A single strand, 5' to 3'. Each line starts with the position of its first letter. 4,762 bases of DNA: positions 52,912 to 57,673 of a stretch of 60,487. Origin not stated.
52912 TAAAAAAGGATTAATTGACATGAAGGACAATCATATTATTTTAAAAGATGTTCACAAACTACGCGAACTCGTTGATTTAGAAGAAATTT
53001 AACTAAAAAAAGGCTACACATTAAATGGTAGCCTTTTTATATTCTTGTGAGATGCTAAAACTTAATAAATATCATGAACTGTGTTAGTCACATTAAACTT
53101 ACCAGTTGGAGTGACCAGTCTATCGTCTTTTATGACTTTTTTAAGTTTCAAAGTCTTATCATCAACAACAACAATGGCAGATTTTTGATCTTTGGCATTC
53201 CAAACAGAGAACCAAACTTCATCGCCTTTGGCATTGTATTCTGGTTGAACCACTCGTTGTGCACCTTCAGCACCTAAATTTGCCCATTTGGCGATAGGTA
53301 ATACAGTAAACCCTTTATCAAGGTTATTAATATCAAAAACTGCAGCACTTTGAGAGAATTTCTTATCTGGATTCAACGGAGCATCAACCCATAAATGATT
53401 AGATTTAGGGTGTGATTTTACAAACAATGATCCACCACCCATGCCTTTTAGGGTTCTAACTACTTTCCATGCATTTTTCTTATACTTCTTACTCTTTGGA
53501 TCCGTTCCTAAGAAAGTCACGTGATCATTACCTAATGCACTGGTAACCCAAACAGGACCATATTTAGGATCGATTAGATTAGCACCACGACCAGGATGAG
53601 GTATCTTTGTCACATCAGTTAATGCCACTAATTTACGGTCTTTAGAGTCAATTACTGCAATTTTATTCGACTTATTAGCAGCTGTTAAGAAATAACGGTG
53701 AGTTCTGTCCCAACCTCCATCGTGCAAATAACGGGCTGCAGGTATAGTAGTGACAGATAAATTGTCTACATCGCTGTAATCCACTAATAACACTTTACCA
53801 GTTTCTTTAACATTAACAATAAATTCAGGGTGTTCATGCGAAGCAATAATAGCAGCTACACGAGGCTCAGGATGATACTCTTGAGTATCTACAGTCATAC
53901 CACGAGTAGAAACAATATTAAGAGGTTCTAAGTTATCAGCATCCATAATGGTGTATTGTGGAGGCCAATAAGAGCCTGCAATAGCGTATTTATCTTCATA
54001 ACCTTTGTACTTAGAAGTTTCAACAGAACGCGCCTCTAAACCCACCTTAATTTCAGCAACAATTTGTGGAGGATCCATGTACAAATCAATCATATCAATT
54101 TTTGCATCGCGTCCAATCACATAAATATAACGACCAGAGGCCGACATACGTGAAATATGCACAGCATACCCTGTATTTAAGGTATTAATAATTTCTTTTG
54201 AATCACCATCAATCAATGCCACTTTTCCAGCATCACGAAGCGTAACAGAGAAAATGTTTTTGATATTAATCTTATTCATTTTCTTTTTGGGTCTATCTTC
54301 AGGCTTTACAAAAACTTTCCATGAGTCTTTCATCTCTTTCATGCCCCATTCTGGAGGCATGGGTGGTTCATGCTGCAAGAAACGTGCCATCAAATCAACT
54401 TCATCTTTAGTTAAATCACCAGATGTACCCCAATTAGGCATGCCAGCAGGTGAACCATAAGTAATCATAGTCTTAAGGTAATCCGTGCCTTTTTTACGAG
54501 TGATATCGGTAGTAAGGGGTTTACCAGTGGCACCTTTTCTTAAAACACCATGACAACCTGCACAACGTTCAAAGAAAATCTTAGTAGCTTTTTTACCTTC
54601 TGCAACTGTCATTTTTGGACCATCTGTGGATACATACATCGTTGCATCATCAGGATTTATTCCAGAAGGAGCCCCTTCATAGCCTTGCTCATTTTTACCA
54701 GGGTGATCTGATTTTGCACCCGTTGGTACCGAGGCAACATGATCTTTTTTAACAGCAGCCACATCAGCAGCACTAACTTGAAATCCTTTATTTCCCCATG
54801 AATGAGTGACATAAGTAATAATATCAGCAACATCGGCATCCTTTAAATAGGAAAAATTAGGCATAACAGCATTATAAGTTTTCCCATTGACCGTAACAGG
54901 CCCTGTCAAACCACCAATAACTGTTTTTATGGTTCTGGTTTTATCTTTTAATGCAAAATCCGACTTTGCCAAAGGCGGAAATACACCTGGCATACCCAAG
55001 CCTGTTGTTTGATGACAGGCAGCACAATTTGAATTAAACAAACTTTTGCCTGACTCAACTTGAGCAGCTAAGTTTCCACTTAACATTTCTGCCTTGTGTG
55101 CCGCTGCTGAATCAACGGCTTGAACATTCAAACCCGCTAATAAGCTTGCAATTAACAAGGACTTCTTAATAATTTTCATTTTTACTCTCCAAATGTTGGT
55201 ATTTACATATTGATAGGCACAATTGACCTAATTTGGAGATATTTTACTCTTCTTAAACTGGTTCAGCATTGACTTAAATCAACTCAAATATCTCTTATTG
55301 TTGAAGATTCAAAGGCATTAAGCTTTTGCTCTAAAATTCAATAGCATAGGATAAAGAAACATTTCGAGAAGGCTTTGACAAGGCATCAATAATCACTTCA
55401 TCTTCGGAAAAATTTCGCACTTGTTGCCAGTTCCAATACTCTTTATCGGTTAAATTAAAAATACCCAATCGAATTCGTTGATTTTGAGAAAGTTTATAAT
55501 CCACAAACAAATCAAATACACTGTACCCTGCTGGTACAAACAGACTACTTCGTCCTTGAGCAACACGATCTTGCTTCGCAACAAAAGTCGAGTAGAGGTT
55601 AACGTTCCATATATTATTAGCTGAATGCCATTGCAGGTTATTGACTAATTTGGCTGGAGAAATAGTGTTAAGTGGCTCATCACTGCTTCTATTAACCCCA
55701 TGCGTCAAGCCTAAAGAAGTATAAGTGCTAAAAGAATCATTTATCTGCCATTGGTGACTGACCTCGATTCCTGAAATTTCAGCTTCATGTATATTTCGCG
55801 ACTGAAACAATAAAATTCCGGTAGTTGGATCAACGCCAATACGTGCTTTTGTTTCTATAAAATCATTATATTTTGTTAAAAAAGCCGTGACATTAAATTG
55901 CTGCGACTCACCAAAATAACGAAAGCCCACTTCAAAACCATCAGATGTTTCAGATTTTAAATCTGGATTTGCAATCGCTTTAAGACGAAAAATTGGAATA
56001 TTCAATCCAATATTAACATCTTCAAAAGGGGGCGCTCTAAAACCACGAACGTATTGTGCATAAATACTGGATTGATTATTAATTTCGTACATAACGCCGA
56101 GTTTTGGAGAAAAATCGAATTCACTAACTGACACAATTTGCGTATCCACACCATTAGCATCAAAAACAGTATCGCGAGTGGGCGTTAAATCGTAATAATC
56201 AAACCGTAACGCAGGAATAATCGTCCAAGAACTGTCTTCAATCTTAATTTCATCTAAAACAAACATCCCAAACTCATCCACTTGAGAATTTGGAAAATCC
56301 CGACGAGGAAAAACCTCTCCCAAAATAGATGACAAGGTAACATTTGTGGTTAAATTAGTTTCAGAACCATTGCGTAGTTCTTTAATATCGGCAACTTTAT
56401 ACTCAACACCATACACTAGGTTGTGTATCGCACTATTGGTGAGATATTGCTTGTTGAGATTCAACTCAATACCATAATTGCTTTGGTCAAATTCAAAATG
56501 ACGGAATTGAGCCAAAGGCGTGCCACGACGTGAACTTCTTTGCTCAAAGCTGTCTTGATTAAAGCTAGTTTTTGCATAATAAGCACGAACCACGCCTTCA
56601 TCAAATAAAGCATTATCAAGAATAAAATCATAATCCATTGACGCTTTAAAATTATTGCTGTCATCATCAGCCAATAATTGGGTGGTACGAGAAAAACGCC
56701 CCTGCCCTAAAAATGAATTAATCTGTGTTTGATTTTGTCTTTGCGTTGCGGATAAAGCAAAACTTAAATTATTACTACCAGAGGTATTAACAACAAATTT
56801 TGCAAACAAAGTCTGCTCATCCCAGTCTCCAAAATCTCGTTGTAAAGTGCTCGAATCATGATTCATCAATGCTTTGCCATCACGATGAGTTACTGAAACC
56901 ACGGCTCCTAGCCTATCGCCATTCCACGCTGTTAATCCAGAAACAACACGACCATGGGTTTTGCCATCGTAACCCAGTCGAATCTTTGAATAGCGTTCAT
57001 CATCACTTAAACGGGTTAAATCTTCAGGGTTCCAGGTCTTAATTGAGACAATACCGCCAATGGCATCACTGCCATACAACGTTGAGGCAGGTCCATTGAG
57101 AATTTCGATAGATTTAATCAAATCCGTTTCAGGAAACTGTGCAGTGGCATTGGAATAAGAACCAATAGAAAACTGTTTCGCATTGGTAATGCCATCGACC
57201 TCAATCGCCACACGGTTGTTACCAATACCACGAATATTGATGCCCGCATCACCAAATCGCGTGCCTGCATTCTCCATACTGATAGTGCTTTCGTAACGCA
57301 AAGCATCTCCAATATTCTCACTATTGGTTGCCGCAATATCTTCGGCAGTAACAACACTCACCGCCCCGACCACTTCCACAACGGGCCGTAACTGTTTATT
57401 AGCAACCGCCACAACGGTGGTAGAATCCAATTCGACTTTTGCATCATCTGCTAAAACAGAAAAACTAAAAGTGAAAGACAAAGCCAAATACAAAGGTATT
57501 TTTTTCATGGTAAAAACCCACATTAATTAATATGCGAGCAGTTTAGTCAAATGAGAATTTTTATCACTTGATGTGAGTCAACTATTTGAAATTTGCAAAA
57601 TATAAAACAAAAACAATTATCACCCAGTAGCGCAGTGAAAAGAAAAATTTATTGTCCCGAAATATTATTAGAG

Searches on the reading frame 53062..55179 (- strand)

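Call 74: search_protein_families(library=pfam, proteins=[window:53062-55179:-], max_evalue=0.00001)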
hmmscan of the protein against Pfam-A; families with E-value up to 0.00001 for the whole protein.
window:53062-55179:- (705 aa): 4 families
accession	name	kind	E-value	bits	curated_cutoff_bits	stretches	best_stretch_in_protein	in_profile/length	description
PF02239.22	Cytochrom_D1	-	2.4e-149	497.3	25.5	1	305-700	2-368/368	Cytochrome D1 heme domain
PF13442.11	Cytochrome_CBB3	-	1.2e-23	83.6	27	2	195-268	3-68/68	Cytochrome C oxidase, cbb3-type, subunit III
PF00034.26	Cytochrom_C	-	2.3e-19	71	21.3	1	41-127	1-89/90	Cytochrome c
PF14495.11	Cytochrom_C550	-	4.1e-07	30.2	27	0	38-103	23-89/136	Cytochrome c-550 domain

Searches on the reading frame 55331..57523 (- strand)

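Call 74: search_protein_families(library=pfam, proteins=[window:55331-57523:-], max_evalue=0.00001)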
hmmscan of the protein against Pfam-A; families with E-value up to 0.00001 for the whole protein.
window:55331-57523:- (730 aa): 2 families
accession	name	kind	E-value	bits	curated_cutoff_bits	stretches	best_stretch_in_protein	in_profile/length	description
PF00593.30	TonB_dep_Rec_b-barrel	-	7.5e-53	181.4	27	1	251-691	38-436/436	TonB dependent receptor-like, beta-barrel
PF07715.20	Plug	-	6.4e-24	85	23.9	1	49-158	3-107/107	TonB-dependent Receptor Plug Domain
